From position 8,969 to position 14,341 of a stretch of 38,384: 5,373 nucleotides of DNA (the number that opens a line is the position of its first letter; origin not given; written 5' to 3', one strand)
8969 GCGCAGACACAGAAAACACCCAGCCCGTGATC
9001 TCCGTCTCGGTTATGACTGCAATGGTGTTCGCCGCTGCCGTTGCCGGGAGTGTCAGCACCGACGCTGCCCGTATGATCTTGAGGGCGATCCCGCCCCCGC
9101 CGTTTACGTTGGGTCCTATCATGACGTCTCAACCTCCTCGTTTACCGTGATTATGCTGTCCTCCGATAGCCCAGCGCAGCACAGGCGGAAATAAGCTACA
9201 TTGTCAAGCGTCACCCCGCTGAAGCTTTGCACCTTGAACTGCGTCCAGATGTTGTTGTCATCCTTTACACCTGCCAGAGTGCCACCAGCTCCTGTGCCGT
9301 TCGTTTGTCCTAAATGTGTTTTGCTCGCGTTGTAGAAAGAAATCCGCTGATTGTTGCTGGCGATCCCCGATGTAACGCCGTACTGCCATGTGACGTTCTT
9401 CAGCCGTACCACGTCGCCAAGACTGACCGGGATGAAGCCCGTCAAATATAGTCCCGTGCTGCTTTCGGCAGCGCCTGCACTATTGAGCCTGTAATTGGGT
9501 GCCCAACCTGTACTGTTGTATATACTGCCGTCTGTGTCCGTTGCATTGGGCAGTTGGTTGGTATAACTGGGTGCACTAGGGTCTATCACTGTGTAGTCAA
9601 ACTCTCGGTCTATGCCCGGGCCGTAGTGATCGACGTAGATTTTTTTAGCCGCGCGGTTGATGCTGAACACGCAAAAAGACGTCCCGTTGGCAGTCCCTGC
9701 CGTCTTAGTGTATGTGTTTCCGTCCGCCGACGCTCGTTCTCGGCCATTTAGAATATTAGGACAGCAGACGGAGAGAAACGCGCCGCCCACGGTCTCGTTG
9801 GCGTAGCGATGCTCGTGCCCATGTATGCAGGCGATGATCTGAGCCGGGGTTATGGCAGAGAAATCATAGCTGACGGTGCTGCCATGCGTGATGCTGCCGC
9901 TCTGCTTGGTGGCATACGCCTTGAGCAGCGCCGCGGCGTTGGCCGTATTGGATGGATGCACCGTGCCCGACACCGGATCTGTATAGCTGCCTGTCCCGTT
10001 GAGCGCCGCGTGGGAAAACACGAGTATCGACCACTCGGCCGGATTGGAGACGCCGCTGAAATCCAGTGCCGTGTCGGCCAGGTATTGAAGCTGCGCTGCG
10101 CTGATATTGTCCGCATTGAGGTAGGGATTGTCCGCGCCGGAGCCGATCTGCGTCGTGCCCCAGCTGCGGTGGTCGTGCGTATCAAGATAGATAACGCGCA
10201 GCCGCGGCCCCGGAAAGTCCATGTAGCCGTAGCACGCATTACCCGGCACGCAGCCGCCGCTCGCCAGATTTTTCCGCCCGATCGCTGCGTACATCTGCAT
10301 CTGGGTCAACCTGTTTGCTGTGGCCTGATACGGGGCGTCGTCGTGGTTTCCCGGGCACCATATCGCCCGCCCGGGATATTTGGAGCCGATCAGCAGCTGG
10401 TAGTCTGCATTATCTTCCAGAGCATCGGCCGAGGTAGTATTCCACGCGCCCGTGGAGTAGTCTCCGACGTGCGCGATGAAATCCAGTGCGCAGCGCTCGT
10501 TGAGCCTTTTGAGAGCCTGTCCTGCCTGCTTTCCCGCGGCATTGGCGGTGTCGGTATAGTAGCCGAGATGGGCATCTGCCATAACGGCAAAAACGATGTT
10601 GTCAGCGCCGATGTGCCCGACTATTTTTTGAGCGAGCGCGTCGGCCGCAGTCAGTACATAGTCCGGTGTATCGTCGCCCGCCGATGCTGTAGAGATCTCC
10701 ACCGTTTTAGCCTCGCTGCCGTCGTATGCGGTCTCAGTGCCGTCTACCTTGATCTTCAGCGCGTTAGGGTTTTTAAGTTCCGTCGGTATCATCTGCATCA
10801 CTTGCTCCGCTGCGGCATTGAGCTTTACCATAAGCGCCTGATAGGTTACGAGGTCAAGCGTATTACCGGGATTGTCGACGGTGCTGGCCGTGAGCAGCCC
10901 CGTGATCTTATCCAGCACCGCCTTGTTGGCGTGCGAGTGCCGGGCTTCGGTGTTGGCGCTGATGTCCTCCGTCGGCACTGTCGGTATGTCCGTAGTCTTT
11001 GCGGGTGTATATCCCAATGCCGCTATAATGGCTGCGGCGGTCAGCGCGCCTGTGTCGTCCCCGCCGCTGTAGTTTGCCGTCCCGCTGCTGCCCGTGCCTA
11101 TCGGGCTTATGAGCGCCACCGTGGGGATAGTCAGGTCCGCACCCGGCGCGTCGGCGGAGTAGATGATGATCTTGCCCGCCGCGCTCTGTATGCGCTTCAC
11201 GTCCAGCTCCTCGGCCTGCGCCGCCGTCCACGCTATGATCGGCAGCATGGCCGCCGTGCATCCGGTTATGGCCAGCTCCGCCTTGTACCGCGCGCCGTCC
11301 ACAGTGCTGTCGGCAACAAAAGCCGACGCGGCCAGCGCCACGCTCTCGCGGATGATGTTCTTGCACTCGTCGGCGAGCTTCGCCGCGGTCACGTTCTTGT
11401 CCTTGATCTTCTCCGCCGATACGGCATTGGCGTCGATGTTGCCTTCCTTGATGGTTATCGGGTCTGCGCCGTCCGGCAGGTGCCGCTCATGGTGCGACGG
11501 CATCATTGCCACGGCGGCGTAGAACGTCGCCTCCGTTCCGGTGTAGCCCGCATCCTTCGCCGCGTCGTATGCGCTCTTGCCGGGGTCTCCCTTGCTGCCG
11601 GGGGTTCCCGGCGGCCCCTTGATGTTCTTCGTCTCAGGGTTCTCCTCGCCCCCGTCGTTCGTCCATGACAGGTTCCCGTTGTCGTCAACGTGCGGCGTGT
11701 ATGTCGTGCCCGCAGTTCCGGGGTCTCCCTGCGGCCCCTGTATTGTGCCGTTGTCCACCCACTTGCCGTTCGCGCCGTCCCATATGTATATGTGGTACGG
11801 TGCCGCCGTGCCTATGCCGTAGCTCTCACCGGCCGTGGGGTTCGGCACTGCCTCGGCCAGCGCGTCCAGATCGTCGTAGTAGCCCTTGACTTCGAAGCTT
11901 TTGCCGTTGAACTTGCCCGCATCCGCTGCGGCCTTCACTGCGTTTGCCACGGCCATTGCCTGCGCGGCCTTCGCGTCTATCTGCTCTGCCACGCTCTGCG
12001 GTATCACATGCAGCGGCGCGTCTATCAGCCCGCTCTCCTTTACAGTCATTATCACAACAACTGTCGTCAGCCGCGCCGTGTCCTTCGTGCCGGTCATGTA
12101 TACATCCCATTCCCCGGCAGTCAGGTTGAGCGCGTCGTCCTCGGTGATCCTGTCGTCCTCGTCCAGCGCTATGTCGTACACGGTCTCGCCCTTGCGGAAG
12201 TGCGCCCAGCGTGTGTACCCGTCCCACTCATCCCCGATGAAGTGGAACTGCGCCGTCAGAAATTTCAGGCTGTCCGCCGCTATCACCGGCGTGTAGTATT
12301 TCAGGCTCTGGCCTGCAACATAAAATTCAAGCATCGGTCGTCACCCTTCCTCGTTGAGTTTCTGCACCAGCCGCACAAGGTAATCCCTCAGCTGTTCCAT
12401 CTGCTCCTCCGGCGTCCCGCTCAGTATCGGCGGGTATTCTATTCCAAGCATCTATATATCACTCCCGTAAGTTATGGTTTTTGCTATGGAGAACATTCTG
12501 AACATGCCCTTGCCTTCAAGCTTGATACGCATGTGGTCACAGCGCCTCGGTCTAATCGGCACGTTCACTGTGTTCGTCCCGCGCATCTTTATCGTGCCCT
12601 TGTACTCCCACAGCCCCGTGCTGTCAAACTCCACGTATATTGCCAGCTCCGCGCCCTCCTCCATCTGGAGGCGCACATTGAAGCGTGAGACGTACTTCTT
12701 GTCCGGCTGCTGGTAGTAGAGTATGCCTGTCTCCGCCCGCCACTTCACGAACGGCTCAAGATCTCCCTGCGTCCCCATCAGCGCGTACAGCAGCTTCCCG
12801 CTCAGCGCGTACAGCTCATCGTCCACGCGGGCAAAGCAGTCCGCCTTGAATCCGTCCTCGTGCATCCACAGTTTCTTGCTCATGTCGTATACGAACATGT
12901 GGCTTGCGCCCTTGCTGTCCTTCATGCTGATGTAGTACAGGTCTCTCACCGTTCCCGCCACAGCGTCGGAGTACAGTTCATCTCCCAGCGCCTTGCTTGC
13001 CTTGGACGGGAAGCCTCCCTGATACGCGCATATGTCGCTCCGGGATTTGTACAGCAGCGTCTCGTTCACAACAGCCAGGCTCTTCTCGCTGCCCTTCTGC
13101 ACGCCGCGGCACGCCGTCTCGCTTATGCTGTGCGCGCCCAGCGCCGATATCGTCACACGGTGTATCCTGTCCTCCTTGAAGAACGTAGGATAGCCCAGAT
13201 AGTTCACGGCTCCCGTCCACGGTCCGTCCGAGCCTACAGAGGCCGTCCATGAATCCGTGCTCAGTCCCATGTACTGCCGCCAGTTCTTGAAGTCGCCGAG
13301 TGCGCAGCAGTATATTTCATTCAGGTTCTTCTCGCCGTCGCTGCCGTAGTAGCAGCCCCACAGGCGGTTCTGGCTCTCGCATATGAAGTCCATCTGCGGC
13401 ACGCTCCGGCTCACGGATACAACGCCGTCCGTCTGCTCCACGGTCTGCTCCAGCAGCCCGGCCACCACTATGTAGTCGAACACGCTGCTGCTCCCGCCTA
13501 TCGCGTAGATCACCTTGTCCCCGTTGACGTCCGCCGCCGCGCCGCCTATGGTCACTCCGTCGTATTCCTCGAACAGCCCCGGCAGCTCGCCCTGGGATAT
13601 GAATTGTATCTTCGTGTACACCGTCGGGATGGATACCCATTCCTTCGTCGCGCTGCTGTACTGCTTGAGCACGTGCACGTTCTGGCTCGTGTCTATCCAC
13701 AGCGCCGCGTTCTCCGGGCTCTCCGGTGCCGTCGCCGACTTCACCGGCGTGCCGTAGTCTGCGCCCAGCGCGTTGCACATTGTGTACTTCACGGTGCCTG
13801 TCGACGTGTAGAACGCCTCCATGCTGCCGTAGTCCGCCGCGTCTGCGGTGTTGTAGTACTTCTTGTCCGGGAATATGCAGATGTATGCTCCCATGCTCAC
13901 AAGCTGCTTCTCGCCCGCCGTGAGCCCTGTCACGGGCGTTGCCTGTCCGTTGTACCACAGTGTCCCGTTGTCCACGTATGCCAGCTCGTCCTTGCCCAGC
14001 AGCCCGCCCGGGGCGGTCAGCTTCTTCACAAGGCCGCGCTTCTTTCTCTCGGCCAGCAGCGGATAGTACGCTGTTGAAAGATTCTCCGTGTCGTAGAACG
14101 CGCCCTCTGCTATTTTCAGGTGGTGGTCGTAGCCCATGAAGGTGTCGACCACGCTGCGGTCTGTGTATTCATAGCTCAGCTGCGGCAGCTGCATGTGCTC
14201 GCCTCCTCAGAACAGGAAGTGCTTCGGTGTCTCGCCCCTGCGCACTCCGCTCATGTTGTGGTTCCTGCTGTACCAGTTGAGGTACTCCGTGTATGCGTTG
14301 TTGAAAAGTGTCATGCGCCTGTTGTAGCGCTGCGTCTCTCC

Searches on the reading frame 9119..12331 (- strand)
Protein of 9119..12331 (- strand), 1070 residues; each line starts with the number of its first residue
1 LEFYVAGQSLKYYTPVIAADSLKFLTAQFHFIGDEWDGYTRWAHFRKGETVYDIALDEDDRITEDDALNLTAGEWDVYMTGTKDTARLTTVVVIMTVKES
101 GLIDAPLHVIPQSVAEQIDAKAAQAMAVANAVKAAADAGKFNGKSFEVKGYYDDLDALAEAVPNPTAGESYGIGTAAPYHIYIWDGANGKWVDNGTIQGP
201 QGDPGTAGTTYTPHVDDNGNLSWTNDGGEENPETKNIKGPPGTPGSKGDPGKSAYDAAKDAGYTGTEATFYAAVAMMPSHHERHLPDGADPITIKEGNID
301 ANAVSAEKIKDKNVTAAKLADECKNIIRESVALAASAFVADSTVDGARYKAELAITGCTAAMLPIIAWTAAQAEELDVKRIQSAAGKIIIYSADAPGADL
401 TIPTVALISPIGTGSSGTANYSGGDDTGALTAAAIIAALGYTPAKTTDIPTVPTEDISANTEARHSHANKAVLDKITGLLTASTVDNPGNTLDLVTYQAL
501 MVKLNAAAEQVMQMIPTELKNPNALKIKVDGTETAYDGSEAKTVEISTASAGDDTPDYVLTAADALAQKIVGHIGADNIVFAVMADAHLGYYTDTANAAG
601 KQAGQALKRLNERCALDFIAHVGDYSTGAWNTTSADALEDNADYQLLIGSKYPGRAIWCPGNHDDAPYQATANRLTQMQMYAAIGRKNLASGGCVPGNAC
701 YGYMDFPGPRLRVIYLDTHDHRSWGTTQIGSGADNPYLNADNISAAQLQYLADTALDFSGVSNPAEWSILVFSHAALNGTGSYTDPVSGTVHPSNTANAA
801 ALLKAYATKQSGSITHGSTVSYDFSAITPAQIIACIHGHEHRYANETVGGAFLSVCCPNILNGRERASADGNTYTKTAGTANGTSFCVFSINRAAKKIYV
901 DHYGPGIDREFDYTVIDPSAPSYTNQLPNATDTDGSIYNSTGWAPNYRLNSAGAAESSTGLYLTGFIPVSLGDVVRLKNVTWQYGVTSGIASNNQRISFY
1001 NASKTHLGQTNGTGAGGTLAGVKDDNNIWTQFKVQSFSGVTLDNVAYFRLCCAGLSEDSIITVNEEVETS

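Call 101: search_protein_families(library=phrogs, proteins=[window:9119-12331:-], max_evalue=0.00001)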
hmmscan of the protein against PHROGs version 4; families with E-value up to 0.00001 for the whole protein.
window:9119-12331:- (1070 aa): 3 families
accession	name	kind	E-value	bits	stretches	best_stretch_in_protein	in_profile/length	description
phrog_7158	-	unknown function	8.5e-33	114.8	1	525-913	179-554/554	-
phrog_25979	-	unknown function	3.3e-10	40.3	1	2-332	3-309/521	-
phrog_3904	-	tail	2.9e-09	36.8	1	137-254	620-720/1086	tail fiber protein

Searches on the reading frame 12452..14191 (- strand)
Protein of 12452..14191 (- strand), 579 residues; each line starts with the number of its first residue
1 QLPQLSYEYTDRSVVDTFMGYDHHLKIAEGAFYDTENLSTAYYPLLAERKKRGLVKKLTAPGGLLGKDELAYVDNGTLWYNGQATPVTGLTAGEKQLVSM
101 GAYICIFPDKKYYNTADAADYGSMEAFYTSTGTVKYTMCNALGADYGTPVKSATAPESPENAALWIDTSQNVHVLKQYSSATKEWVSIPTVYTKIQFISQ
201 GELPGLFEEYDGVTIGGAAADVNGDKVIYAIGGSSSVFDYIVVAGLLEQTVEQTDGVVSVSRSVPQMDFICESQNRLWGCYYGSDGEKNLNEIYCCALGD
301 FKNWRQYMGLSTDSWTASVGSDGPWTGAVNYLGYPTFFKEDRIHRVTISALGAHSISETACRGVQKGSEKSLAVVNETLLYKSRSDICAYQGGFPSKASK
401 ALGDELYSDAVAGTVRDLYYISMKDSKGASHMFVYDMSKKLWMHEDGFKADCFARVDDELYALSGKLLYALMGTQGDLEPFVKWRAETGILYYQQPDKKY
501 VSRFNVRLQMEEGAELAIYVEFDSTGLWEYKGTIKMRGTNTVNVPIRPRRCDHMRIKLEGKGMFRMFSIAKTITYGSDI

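Call 101: search_protein_families(library=phrogs, proteins=[window:12452-14191:-], max_evalue=0.00001)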
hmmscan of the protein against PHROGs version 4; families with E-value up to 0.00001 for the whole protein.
window:12452-14191:- (579 aa): 1 family
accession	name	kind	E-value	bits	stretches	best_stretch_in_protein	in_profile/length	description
phrog_511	-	head and packaging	1.3e-59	203.5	2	261-579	558-861/862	internal virion protein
